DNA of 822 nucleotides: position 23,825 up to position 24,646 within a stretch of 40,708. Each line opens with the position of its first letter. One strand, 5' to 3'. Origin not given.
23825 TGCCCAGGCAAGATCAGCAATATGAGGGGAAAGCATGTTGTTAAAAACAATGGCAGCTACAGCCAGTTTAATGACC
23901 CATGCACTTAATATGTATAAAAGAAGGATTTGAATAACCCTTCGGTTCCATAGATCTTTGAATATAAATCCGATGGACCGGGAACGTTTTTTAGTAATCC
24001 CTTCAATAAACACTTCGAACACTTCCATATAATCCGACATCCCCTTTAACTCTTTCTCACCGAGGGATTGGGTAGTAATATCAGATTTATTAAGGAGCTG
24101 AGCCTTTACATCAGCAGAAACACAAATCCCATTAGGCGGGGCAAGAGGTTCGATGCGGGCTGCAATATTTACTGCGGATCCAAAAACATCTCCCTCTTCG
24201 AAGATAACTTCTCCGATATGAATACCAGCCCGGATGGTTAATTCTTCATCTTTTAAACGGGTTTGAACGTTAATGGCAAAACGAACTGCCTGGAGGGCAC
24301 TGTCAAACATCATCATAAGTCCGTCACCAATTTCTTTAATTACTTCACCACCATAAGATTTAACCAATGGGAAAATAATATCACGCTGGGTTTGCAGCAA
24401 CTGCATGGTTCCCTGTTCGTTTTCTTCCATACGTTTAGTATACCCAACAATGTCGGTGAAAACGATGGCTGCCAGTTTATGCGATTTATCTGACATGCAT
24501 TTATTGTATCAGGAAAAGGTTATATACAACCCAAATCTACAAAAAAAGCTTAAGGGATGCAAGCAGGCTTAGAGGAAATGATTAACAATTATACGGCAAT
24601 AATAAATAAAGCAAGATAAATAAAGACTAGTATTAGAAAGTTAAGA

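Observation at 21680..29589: HK-RR-cyclase-cyclase module: tandem paralogous N-terminal class-III nucleotidyl cyclase / 3-TM / giant TPR proteins downstream of a two-component system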

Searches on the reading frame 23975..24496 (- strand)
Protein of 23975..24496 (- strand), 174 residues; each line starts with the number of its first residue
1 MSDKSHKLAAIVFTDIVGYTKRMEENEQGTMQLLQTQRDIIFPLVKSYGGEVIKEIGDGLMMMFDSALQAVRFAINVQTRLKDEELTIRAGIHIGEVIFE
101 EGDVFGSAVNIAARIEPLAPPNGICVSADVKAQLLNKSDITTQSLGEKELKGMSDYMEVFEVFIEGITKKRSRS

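Call 11: search_solved_structures(query=window:23975-24496:-, max_evalue=0.01, show_alignments=4)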
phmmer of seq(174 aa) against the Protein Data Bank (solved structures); distinct sequences matched with E-value up to 0.01: 29.
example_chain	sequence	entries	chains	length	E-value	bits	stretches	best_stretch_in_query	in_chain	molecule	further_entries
3mr7_A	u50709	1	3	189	3e-27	98.6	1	4-154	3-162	Adenylate/guanylate cyclase/hydrolase, alpha/beta fold family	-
4wp9_A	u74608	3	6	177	3.5e-16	62.6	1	10-163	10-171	Ma1120 | Cyclase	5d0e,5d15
4wp8_A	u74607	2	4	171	5.3e-16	62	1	10-162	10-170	Ma1120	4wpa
4wp3_A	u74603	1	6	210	6.9e-16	61.7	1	10-163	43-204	Ma1120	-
1ybt_A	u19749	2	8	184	2.2e-14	56.8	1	6-155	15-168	hydrolase, alpha/beta hydrolase fold family | lipJ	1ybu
5d0g_A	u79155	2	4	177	7.2e-14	55.1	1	10-163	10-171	Cyclase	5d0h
5mbg_A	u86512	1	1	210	4e-07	33.2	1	11-162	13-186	Beta subunit of photoactivated adenylyl cyclase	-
1wc0_A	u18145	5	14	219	5.3e-07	32.8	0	103-154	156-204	ADENYLATE CYCLASE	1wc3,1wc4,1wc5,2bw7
1wc1_A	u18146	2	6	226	6e-07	32.6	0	103-154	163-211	ADENYLATE CYCLASE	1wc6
1y10_A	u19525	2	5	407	8.1e-07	32.2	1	10-162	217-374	Hypothetical protein Rv1264/MT1302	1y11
5mbk_A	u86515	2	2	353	1.2e-06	31.6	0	11-83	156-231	Beta subunit of photoactivated adenylyl cyclase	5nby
5mbj_A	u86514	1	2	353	1.5e-06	31.3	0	11-83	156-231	Beta subunit of photoactivated adenylyl cyclase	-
5m27_A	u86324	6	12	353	1.6e-06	31.2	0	11-83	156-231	Beta subunit of photoactivated adenylyl cyclase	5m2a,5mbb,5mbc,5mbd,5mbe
5mbh_A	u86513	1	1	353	1.8e-06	31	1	11-162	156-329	Beta subunit of photoactivated adenylyl cyclase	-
5x4t_A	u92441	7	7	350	2.5e-06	30.6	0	93-170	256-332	Photoactivated adenylyl cyclase | Family 3 adenylate cyclase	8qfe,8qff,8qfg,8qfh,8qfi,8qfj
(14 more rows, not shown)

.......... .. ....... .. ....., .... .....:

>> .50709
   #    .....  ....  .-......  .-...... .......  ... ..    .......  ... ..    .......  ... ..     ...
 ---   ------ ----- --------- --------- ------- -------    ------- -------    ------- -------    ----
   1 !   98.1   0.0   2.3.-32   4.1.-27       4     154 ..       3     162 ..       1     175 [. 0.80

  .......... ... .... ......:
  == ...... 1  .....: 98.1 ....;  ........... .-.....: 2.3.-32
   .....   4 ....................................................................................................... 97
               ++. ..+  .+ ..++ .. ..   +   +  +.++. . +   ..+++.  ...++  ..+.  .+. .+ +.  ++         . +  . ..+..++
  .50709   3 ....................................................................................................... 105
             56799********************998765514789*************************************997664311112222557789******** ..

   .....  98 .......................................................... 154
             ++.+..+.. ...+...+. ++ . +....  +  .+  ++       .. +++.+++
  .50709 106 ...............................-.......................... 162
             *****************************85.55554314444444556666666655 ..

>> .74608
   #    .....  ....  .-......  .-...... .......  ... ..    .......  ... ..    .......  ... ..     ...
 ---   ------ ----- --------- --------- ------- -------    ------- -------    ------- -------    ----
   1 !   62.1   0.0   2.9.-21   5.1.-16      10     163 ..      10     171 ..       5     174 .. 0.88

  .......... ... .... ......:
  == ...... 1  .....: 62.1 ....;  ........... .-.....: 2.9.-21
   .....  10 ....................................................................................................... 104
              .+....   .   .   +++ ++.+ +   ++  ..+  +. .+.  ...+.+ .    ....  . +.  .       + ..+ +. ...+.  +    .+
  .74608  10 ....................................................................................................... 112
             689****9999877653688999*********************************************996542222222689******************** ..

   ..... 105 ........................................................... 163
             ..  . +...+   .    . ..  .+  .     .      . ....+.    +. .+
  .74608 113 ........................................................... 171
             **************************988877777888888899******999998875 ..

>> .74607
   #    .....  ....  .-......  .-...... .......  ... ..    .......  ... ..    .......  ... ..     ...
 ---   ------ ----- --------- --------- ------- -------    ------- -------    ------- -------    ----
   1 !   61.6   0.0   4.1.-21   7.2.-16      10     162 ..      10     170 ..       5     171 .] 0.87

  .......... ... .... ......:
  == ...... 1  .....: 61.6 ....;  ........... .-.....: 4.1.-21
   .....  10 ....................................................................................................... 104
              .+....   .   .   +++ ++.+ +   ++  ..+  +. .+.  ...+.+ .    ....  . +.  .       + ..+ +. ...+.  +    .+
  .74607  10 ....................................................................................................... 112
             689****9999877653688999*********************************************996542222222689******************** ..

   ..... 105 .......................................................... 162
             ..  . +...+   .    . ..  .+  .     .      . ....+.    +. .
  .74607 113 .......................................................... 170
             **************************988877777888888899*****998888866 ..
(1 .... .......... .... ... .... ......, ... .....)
